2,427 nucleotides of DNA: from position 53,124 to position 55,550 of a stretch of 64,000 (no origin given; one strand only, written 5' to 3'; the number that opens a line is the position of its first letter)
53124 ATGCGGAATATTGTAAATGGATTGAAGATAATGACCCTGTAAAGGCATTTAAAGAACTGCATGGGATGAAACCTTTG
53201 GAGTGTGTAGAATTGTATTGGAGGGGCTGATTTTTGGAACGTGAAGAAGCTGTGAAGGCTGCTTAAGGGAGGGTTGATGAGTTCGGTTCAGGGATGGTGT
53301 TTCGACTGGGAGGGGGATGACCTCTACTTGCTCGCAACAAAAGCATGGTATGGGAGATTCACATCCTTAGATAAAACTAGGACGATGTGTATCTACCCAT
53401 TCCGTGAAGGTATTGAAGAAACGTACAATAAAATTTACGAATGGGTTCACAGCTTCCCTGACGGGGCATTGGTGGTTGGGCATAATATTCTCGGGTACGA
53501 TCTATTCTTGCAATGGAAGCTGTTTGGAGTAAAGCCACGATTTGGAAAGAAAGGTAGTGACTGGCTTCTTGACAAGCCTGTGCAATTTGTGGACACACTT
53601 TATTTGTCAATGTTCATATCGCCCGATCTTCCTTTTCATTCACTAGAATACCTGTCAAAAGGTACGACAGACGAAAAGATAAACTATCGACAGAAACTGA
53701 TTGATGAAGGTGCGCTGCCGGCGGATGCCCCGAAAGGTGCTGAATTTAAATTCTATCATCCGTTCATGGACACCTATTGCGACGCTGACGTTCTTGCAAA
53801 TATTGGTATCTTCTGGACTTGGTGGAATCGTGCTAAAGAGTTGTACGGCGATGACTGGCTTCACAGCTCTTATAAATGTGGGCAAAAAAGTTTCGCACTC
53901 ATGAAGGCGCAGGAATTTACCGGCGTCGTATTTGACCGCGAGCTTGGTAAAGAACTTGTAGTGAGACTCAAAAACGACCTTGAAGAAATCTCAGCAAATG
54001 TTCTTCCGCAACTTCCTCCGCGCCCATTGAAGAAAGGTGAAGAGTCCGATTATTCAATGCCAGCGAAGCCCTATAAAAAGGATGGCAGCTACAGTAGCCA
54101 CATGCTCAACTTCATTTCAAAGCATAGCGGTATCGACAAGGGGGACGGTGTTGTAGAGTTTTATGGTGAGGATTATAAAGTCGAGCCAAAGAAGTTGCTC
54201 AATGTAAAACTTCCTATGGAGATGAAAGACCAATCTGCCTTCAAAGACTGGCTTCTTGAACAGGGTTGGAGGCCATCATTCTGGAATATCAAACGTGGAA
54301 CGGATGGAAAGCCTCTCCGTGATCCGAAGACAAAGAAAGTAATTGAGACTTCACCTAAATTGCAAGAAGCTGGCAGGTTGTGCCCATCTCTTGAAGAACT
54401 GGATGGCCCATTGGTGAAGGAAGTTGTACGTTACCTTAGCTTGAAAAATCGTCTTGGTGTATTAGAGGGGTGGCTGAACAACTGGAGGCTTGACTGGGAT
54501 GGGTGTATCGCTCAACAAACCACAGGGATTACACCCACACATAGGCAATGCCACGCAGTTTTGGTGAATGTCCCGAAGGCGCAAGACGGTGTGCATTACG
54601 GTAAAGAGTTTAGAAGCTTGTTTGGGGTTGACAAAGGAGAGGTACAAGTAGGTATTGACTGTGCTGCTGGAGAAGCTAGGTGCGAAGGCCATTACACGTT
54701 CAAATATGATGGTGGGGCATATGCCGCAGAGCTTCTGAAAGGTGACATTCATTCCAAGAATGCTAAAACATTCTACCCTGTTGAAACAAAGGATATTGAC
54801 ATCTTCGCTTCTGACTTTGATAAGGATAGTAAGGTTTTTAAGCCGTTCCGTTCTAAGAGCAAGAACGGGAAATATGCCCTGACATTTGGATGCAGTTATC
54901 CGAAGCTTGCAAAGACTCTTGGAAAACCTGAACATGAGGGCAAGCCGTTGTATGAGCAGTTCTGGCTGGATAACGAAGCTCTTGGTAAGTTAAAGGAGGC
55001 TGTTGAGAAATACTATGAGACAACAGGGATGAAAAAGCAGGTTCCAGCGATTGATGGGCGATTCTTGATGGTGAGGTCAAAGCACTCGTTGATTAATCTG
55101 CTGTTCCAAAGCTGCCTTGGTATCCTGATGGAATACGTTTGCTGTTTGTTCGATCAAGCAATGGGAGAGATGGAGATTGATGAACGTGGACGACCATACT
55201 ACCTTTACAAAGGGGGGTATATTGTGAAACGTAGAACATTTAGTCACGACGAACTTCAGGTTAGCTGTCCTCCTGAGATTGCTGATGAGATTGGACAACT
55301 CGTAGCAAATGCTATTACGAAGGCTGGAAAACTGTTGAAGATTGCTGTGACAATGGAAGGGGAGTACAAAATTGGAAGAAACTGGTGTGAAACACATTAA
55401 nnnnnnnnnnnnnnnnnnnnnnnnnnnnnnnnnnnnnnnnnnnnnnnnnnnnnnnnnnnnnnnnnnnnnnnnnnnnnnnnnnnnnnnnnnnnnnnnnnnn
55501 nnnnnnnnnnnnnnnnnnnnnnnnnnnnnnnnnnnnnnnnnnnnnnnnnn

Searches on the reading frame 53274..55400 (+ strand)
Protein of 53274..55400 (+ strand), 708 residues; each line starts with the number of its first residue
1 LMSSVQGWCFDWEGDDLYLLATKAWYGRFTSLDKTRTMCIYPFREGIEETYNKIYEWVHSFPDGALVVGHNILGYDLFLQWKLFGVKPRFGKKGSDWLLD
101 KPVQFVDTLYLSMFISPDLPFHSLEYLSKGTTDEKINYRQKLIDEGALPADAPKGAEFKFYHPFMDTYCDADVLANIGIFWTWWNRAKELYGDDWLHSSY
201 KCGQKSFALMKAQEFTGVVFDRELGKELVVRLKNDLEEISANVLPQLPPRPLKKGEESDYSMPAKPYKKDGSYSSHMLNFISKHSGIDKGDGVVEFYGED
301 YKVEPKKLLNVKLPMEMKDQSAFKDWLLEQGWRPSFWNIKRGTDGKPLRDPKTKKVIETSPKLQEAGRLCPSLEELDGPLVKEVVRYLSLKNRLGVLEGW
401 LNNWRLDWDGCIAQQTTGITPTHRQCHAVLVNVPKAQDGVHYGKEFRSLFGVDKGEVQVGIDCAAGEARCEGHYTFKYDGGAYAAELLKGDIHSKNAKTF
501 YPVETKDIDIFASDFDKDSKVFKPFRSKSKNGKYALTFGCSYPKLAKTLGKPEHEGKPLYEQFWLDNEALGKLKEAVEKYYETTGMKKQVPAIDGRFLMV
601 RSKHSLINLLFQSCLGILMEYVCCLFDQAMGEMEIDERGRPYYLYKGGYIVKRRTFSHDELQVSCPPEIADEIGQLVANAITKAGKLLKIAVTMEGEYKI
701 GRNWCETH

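Call 45: search_protein_families(library=phrogs, proteins=[window:53274-55400:+], max_evalue=0.00001)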
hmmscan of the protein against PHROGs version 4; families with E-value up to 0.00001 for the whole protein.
window:53274-55400:+ (708 aa): 5 families
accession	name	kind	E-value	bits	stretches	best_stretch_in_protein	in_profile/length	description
phrog_17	-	DNA, RNA and nucleotide metabolism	4.7e-79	267.7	1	34-707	701-1233/1445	DNA polymerase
phrog_15971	-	DNA, RNA and nucleotide metabolism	1.6e-38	133.9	2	518-708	204-376/376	DNA polymerase I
phrog_8888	-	DNA, RNA and nucleotide metabolism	3.2e-22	80.9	1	447-628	2-166/295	DNA polymerase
phrog_6375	-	DNA, RNA and nucleotide metabolism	1.9e-19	71.4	1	538-708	2-204/204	DNA polymerase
phrog_16667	-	DNA, RNA and nucleotide metabolism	4.1e-07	30.8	1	545-629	1-84/229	DNA polymerase I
